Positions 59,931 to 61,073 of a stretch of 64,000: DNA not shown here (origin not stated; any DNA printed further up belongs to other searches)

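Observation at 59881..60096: Abrupt 64%-GC patch with a start-less 71-codon open frame and many 6-bp palindromes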

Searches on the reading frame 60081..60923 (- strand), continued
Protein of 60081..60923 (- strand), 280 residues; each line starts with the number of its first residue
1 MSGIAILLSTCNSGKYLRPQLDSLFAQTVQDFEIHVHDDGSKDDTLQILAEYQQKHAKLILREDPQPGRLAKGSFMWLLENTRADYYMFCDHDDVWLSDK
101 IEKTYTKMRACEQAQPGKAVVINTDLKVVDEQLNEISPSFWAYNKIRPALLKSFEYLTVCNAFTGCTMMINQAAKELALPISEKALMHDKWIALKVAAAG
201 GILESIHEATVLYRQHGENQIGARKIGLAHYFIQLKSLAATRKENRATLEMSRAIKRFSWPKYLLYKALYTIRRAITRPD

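Call 65: find_encoding_contigs(protein=P0002, flank=5000, max_places=3)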
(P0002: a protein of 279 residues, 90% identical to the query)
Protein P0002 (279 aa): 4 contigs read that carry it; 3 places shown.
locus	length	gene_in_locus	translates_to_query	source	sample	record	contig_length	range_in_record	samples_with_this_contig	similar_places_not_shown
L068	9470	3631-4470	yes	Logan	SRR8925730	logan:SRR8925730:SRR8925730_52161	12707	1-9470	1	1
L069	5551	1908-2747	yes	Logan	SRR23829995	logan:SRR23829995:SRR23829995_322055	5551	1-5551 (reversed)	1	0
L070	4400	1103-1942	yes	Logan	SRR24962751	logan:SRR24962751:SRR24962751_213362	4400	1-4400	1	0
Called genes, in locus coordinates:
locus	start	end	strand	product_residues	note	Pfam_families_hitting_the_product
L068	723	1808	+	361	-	PF14897:EpsG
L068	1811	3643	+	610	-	PF04932:Wzy_C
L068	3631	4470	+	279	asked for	PF00535:Glycos_transf_2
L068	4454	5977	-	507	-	-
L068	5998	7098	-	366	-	PF01041:DegT_DnrJ_EryC1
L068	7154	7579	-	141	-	PF05523:FdtA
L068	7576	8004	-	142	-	PF05523:FdtA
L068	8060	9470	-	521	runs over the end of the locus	PF00474:SSF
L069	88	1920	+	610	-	PF04932:Wzy_C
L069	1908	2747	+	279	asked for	PF00535:Glycos_transf_2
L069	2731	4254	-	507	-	-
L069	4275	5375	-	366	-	PF01041:DegT_DnrJ_EryC1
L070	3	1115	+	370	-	?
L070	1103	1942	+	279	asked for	PF00535:Glycos_transf_2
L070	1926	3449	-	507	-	-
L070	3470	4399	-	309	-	?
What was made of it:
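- Sister loci do have a convergent gene overlapping the glycosyltransferase by 17 nt (call 65). Sister loci function with overlapping convergent genes and no such element (call 65).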
